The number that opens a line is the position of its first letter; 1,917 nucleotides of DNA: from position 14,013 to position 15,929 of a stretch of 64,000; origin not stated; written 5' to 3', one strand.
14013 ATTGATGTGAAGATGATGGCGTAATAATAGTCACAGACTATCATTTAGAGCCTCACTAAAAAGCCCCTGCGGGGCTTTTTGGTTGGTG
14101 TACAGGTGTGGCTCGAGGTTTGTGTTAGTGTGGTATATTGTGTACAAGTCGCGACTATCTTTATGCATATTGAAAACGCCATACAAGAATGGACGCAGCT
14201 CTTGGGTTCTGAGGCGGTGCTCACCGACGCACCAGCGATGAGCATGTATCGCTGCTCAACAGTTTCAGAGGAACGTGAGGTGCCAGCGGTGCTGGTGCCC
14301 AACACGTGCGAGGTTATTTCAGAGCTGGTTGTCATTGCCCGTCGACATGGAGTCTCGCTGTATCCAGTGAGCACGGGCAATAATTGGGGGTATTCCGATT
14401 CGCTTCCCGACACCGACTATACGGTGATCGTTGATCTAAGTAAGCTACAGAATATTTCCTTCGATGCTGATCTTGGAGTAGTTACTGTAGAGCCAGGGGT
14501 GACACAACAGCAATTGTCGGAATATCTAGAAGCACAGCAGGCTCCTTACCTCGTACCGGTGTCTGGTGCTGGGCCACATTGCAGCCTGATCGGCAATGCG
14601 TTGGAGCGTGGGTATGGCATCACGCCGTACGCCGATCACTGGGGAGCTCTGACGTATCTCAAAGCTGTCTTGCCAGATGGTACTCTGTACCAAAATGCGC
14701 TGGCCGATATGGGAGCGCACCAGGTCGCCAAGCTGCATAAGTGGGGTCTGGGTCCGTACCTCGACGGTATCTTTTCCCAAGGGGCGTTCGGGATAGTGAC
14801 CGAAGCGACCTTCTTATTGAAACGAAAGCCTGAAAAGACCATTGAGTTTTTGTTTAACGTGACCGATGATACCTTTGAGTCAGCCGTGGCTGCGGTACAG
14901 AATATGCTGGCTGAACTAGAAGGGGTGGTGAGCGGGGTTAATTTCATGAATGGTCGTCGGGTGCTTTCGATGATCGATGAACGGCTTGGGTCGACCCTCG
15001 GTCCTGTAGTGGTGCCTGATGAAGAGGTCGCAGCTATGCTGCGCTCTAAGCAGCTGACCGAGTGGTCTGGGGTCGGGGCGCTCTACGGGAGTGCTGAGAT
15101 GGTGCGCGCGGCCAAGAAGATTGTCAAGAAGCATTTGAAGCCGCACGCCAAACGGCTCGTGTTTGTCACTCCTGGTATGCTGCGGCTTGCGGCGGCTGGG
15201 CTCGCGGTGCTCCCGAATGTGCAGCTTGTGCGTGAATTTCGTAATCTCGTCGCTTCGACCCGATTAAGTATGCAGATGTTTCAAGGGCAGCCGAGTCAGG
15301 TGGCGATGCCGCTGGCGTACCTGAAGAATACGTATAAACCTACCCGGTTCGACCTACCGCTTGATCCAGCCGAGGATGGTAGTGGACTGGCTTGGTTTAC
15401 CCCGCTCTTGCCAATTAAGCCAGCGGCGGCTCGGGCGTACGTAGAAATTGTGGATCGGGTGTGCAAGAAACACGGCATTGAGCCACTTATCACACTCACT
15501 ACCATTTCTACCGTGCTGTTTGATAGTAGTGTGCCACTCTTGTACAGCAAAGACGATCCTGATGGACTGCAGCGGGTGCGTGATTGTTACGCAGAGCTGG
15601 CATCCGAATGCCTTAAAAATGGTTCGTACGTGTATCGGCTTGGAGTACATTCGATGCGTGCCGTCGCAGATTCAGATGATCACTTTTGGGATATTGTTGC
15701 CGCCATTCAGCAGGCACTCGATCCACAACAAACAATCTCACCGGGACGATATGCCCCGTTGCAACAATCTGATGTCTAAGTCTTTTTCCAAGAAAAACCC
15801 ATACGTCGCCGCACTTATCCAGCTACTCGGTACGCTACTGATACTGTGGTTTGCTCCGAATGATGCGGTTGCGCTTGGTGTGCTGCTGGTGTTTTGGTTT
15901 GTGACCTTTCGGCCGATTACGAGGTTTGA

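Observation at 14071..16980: Redox module wedged behind rpsJ: VAO/PCMH-type flavoprotein oxidase translationally coupled to a 7-TM protein and a DoxX protein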

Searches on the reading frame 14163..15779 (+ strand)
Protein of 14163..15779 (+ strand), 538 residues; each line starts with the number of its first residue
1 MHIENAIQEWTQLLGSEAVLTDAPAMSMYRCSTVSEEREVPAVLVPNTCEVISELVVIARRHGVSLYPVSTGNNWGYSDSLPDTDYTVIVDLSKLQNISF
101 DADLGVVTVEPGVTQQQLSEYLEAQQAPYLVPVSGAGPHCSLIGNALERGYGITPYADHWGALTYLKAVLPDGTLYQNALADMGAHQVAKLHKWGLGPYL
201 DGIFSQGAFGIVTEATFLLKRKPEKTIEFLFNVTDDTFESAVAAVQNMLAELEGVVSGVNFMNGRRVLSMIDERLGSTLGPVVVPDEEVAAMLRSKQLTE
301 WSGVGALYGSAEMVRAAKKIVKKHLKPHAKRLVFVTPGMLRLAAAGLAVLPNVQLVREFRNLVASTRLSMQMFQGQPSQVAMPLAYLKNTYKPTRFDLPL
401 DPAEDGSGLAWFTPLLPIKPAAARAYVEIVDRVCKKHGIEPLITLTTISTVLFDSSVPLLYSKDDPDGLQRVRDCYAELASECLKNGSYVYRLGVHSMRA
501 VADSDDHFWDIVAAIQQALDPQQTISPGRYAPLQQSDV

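Call 9: search_protein_families(library=pfam, proteins=[window:14163-15779:+], max_evalue=0.01)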
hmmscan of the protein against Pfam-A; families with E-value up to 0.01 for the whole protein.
window:14163-15779:+ (538 aa): 1 family
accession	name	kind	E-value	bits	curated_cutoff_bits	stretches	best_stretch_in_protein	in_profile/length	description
PF01565.28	FAD_binding_4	-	2.3e-18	66.7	26.4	1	42-175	3-135/139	FAD binding domain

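Call 10: search_protein_families(library=ncbifam, proteins=[window:14163-15779:+], max_evalue=1)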
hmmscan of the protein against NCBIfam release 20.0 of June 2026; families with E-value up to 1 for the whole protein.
window:14163-15779:+ (538 aa): 5 families
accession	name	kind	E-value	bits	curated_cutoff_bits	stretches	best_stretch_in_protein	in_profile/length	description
TIGR00387.1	glcD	equivalog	1.3e-11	44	567.9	1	43-251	1-200/413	glycolate oxidase subunit GlcD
NF008408.0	PRK11230.1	equivalog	7.4e-09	34.6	897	1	11-262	26-267/499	glycolate oxidase subunit GlcD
NF049975.1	2HglutDHaseYdiJ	equivalog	0.0028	15.4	1350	1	79-125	93-138/1018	D-2-hydroxyglutarate dehydrogenase YdiJ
TIGR01678.1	FAD_lactone_ox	subfamily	0.0066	15.4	396.8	1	44-125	19-97/438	sugar 1,4-lactone oxidase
NF008387.0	PRK11183.1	equivalog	0.049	12.2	391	1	4-125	9-133/570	D-lactate dehydrogenase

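Call 12: search_solved_structures(query=window:14163-15779:+, max_evalue=0.01, show_alignments=2)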
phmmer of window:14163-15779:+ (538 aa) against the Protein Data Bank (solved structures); distinct sequences matched with E-value up to 0.01: 46.
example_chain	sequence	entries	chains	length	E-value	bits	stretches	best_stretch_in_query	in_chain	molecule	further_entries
9fge_A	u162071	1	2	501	3.3e-56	194.4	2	13-325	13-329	FAD-binding oxidoreductase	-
9ffk_A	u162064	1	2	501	4.5e-56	194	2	13-325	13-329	FAD-binding oxidoreductase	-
1wve_A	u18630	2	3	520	3.4e-48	168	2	5-330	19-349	4-cresol dehydrogenase [hydroxylating] flavoprotein subunit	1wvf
1dii_A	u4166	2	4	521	3.5e-48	168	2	5-330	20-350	P-CRESOL METHYLHYDROXYLASE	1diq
8s7s_A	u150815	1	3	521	8.6e-46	160.1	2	5-312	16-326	Oxidoreductase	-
8s7r_A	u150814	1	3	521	1.2e-45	159.6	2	5-312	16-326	Oxidoreductase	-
8s7w_A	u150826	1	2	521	1.4e-45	159.4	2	5-312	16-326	Oxidoreductase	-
8s7p_A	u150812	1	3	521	1.6e-45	159.2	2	5-312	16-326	Oxidoreductase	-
8s7q_A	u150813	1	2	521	1.8e-45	159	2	5-312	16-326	Oxidoreductase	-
8s7n_A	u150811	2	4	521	1.8e-45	159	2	5-312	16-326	Oxidoreductase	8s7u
8s7t_A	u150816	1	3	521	1.8e-45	159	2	5-312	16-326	Oxidoreductase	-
9h40_A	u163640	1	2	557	9.3e-39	136.9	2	5-234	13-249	p-cresol methylhydroxylase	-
9gov_A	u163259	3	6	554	5.6e-37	131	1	6-322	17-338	4-Allyl syringol oxidase from Streptomyces cavernae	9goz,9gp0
9h8p_A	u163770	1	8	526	4e-36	128.2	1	4-322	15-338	Probable vanillyl-alcohol oxidase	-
9h8q_A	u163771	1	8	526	7.3e-36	127.3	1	4-322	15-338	Probable vanillyl-alcohol oxidase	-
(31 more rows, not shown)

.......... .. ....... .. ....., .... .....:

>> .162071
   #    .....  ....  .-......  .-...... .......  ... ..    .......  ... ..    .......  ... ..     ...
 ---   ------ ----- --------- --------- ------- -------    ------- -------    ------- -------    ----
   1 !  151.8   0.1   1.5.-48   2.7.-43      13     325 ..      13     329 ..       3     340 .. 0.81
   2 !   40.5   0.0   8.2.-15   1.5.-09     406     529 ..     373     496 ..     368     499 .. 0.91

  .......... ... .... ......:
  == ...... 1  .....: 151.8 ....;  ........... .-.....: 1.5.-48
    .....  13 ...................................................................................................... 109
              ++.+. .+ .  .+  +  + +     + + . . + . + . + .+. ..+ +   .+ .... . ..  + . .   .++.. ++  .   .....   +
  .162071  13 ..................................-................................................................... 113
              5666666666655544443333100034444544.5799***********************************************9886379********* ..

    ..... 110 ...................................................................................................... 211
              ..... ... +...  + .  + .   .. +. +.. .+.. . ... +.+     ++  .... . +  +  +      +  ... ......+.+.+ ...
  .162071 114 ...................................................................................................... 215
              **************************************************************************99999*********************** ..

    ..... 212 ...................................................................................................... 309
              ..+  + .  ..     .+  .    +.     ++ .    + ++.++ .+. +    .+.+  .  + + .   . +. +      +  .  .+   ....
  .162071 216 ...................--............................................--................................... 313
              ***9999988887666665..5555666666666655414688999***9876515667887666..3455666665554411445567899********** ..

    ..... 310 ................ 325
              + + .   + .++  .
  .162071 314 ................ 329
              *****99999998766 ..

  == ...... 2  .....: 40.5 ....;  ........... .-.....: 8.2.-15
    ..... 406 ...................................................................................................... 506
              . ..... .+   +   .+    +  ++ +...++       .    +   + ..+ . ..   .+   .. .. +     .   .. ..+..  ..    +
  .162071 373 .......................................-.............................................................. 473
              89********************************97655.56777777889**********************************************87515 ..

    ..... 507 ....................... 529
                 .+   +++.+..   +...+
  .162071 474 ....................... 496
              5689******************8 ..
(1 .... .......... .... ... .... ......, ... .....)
